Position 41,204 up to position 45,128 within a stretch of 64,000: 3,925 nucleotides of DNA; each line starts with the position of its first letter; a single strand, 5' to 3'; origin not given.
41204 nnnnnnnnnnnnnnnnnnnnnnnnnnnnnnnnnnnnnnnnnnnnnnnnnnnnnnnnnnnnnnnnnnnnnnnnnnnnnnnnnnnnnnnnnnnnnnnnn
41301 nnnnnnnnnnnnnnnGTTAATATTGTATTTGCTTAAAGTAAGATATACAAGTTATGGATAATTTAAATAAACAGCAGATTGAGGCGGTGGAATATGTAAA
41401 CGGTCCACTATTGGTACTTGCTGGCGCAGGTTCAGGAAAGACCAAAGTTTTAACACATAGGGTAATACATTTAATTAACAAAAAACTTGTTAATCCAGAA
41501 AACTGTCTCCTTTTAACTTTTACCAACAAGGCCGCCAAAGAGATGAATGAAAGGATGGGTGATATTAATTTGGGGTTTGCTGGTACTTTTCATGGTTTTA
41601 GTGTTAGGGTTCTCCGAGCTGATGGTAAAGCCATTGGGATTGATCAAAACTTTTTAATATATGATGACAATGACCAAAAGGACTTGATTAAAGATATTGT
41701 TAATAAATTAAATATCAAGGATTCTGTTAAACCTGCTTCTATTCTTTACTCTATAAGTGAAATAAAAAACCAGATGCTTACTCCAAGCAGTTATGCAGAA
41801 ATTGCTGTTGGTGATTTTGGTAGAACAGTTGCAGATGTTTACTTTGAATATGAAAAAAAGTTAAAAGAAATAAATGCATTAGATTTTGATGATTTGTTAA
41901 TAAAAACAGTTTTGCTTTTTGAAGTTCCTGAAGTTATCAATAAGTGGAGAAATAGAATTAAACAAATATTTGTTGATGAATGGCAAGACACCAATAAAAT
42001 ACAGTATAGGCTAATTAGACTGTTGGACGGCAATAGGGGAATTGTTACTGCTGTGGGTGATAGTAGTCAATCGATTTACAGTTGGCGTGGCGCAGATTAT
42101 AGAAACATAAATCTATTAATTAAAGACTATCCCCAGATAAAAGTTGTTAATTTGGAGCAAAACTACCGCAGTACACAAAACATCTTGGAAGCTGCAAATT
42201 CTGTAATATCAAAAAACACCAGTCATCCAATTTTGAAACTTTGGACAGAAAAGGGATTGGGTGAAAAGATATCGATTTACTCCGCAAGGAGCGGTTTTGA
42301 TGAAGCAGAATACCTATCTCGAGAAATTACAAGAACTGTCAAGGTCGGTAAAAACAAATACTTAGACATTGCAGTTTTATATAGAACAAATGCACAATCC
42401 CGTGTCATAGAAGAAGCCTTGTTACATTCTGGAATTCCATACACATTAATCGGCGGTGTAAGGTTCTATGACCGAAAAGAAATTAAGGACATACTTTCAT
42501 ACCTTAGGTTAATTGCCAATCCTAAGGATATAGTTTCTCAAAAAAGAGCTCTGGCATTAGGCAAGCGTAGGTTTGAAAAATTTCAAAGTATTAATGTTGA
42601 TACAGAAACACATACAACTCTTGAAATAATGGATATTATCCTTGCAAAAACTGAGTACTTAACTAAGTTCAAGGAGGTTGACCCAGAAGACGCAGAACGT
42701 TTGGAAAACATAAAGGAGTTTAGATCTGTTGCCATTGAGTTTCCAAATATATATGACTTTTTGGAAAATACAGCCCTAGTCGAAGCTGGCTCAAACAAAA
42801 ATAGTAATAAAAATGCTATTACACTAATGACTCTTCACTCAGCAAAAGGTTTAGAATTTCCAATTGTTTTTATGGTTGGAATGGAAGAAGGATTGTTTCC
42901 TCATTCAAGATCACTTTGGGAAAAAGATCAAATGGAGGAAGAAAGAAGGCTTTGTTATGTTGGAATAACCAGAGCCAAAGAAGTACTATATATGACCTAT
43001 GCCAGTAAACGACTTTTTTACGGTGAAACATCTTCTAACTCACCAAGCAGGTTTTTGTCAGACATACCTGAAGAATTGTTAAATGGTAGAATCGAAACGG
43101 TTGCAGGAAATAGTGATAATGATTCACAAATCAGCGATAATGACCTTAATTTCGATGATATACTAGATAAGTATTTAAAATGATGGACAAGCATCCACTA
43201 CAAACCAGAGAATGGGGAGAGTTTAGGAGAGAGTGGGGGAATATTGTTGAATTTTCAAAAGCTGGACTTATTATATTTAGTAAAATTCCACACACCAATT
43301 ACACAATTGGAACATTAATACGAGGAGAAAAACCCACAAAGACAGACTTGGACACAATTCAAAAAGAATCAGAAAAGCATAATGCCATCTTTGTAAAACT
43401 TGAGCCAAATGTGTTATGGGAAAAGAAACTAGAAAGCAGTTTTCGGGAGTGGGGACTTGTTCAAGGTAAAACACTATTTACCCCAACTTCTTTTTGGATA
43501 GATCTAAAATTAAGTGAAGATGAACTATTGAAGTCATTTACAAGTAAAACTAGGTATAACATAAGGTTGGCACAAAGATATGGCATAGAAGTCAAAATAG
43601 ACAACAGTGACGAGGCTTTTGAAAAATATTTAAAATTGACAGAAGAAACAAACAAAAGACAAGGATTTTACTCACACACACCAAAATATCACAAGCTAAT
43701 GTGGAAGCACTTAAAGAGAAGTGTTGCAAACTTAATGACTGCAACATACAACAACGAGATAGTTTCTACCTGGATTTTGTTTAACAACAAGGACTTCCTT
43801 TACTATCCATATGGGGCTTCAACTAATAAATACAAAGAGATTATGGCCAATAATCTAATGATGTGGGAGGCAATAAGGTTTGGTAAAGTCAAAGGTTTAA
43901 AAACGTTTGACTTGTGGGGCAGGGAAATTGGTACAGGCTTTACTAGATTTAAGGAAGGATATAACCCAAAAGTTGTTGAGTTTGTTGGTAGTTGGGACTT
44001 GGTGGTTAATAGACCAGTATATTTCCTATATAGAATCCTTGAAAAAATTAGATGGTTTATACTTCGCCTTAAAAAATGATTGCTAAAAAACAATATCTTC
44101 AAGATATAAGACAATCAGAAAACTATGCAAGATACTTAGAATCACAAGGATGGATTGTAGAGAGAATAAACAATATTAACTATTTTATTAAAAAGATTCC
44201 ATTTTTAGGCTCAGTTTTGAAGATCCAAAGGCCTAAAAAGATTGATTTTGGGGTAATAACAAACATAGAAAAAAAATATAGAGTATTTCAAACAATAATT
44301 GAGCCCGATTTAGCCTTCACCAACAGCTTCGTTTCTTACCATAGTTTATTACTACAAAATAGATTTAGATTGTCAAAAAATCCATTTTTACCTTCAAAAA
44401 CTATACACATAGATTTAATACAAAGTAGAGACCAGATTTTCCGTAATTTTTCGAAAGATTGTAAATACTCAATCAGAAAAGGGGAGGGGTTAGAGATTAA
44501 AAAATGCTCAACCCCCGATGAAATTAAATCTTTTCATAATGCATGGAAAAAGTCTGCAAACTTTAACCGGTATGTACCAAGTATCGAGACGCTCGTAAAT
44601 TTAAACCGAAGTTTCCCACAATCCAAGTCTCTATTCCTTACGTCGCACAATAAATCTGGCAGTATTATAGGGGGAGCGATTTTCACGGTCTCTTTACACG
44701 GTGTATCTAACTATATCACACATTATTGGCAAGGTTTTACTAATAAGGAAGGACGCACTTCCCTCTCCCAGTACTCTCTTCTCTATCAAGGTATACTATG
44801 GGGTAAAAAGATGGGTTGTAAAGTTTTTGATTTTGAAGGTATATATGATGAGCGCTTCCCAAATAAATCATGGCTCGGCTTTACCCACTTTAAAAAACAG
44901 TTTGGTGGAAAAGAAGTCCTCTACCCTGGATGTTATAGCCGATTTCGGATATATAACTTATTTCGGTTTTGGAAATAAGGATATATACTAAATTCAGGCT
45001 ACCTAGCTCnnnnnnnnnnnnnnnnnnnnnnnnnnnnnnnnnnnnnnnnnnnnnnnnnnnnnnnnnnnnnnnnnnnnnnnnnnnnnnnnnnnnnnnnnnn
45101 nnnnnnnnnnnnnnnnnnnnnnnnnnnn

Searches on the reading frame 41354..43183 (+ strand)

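Call 9: search_protein_families(library=pfam, proteins=[window:41354-43183:+], max_evalue=0.001)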
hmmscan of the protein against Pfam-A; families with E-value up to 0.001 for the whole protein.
window:41354-43183:+ (609 aa): 7 families
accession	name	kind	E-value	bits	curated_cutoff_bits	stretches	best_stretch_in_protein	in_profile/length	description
PF00580.27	UvrD-helicase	-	2.5e-80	270.5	23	1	4-260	1-271/271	UvrD/REP helicase N-terminal domain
PF13361.12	UvrD_C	-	1.3e-71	242.3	25.6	2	265-440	1-177/350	UvrD-like helicase C-terminal domain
PF13245.12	AAA_19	-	1.3e-23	84.1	25.1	1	8-243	1-132/134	AAA domain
PF13538.12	UvrD_C_2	-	5.4e-10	39.4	27.4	1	490-547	3-51/52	UvrD-like helicase C-terminal domain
PF13604.12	AAA_30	-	1.3e-05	25.5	27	0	4-69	2-67/191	AAA domain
PF01443.25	Viral_helicase1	-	0.00011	22.5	21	0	475-546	163-225/228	Viral superfamily 1 RNA helicase core domain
PF13173.12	AAA_14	-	0.00028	21.3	27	0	167-240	26-101/129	AAA domain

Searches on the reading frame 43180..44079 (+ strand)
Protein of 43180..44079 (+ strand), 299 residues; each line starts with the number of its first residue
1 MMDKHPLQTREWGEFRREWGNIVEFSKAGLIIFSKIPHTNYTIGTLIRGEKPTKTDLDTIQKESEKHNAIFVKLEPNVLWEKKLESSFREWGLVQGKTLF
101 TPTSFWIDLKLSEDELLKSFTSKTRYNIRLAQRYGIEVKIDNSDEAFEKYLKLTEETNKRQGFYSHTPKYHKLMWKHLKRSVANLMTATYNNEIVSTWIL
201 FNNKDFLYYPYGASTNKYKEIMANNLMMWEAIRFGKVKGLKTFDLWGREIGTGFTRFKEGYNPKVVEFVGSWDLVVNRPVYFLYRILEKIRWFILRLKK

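Call 9: search_protein_families(library=pfam, proteins=[window:43180-44079:+], max_evalue=0.001)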
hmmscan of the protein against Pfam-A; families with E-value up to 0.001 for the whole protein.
window:43180-44079:+ (299 aa): 2 families
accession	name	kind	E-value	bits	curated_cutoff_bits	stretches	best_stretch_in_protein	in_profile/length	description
PF02388.22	FemAB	-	1.5e-25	90.3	24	2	185-289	297-406/406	FemAB family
PF13480.13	Acetyltransf_6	-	1.3e-13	51.8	22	1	122-258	5-142/143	Acetyltransferase (GNAT) domain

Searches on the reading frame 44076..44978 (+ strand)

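Call 9: search_protein_families(library=pfam, proteins=[window:44076-44978:+], max_evalue=0.001)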
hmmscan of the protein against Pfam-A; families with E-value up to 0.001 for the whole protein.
window:44076-44978:+ (300 aa): 1 family
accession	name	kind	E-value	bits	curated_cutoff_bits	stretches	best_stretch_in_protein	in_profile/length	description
PF02388.22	FemAB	-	7.8e-05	22.1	24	0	111-164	155-210/406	FemAB family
